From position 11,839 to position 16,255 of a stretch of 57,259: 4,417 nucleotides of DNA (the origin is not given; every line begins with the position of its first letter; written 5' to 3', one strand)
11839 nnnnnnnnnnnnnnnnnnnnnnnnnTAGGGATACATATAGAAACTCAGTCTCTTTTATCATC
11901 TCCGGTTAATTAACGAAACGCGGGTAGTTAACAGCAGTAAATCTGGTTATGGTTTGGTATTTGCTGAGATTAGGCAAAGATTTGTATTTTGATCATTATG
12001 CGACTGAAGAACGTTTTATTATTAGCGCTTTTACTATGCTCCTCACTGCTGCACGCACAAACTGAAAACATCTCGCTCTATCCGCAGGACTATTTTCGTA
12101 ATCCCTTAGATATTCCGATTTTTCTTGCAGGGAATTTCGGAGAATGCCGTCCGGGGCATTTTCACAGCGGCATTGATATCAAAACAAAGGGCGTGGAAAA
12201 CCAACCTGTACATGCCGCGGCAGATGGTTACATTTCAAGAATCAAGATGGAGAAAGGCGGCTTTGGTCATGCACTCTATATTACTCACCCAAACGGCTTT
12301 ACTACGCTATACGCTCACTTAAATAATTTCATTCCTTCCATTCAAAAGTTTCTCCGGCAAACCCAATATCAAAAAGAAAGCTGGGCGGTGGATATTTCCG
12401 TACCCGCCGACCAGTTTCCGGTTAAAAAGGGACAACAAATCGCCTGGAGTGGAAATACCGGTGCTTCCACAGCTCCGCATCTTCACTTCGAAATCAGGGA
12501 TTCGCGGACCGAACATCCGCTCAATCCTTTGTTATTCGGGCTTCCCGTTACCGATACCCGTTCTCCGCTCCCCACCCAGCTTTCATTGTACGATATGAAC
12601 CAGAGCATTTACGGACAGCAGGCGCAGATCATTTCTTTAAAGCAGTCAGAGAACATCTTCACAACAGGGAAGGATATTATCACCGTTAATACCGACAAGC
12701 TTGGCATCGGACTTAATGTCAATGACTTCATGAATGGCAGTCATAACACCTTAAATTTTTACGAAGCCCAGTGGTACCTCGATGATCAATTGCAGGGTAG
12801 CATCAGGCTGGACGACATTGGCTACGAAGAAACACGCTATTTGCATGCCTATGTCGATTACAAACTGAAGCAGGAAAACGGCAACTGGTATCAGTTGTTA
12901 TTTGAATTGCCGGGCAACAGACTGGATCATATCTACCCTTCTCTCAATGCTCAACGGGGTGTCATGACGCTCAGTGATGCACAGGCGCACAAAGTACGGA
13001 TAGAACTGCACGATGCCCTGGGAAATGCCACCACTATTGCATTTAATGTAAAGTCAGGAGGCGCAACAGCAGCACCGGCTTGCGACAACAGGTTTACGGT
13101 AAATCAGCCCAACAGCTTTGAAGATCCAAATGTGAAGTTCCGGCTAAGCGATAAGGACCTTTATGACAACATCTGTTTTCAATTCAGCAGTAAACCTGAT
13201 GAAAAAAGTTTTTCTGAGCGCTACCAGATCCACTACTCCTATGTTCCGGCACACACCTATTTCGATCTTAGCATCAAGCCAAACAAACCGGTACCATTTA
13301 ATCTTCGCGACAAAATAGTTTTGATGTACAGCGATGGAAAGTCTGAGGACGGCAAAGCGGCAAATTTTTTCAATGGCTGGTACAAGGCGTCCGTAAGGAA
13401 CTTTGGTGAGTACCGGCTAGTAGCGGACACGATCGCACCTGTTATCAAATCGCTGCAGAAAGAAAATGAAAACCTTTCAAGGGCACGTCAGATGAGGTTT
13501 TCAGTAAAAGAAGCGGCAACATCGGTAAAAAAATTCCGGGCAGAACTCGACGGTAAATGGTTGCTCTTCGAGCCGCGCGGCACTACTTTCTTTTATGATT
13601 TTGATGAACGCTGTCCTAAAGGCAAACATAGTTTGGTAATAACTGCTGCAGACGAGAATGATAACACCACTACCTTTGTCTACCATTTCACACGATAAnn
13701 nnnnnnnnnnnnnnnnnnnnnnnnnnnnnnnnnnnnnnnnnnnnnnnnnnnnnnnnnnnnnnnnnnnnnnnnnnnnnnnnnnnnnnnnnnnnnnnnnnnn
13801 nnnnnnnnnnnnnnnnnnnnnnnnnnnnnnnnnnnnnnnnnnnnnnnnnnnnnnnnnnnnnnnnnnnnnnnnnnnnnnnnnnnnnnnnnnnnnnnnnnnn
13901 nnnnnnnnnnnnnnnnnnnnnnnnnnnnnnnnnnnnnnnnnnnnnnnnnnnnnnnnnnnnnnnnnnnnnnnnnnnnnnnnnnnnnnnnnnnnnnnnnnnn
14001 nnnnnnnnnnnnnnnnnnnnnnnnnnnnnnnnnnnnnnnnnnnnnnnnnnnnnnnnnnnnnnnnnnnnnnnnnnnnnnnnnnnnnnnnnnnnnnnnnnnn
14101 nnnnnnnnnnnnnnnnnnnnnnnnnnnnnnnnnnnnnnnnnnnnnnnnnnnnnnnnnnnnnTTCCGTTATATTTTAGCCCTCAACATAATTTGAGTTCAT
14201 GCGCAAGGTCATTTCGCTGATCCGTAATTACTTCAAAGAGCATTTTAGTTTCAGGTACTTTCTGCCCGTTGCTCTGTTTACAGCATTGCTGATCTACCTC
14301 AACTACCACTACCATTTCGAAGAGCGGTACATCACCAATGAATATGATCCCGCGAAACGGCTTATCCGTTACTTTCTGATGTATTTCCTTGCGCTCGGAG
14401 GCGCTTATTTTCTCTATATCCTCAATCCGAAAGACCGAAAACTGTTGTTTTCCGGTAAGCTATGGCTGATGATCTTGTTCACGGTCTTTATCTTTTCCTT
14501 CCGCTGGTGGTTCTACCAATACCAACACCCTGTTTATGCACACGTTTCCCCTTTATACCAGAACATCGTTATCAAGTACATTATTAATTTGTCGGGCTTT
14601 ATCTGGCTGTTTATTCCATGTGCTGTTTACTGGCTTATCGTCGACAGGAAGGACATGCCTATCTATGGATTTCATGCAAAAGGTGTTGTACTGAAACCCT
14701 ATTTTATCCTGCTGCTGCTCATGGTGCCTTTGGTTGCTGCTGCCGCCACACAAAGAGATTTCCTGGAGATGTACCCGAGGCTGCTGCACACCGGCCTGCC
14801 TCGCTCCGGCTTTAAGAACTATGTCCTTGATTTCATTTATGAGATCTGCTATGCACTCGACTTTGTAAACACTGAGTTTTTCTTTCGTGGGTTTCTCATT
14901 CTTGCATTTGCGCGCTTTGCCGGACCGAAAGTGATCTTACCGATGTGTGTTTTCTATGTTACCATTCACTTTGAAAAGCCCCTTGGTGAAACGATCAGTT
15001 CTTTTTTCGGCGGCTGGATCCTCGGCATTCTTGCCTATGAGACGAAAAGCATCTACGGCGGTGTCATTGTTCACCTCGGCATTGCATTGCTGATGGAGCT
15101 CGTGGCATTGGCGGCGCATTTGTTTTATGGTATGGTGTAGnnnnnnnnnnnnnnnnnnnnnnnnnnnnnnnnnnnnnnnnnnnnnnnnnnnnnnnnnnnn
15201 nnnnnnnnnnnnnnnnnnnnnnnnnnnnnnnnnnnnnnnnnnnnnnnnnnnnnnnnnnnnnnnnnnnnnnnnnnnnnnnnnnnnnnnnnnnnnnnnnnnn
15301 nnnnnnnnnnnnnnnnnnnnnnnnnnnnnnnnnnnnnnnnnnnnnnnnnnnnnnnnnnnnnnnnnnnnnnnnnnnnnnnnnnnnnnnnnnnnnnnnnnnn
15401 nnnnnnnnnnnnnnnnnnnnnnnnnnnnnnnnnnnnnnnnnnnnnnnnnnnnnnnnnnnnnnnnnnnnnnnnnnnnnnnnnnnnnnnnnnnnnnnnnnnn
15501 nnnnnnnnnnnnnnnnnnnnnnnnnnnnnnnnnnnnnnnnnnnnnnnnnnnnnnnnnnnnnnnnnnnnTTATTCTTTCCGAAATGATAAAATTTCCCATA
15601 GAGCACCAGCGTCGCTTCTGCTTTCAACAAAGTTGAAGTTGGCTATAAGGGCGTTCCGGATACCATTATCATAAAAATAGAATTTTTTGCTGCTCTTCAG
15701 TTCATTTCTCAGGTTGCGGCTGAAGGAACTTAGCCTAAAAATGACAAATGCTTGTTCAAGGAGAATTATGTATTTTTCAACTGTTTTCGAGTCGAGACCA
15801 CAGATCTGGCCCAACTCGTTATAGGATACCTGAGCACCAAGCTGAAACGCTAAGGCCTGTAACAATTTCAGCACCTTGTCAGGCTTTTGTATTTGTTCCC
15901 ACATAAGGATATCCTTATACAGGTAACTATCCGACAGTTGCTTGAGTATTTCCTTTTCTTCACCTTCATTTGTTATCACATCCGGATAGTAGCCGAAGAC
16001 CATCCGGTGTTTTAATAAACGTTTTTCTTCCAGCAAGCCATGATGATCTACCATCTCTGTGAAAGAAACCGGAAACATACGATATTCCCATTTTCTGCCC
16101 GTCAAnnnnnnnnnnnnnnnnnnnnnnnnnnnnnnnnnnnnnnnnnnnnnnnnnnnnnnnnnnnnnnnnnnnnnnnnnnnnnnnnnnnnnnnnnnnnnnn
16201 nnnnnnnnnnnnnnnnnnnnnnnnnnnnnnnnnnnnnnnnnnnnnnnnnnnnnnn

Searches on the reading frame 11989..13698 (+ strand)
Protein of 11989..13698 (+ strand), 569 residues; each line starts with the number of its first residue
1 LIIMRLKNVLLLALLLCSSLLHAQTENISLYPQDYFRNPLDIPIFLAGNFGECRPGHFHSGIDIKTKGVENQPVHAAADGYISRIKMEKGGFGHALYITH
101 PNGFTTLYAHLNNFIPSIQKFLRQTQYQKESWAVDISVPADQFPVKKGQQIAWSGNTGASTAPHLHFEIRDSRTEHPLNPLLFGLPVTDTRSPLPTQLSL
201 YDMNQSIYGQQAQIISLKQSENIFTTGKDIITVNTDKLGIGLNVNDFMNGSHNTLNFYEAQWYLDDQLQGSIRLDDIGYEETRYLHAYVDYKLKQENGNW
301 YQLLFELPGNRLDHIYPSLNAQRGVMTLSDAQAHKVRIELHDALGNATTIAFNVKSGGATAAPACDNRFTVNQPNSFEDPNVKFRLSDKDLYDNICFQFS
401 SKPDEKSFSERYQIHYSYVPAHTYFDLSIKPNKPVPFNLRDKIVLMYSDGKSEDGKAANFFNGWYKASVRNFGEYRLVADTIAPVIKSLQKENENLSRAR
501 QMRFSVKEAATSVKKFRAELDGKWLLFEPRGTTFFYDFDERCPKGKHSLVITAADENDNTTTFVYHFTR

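Call 90: search_protein_families(library=pfam, proteins=[window:11989-13698:+], max_evalue=0.0001)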
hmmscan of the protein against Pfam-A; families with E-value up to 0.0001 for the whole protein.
window:11989-13698:+ (569 aa): 1 family
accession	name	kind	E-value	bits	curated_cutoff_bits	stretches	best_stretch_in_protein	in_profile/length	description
PF01551.29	Peptidase_M23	-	1e-20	74.1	28.7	2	58-114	2-55/96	Peptidase family M23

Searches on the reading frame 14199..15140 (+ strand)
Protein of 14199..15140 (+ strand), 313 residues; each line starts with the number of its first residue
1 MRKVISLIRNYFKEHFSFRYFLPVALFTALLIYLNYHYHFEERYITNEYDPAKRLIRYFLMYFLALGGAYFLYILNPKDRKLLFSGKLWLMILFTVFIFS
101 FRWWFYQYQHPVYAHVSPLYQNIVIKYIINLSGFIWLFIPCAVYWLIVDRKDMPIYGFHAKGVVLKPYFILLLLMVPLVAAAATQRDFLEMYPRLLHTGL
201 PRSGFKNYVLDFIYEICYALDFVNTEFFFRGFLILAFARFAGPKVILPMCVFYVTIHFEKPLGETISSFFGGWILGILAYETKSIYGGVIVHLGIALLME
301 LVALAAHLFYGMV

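Call 90: search_protein_families(library=pfam, proteins=[window:14199-15140:+], max_evalue=0.0001)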
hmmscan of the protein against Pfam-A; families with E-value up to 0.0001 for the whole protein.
window:14199-15140:+ (313 aa): 1 family
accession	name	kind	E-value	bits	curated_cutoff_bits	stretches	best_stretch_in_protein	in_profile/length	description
PF02517.21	Rce1-like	-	9.1e-08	32.7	22.4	1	226-295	20-90/93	Type II CAAX prenyl endopeptidase Rce1-like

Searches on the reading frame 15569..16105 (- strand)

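Call 90: search_protein_families(library=pfam, proteins=[window:15569-16105:-], max_evalue=0.0001)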
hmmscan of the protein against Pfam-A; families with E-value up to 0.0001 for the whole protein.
window:15569-16105:- (178 aa): 1 family
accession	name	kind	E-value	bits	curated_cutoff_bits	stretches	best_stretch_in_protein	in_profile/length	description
PF13635.12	DUF4143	-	1e-25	90.8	28.1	1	64-171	2-111/160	Domain of unknown function (DUF4143)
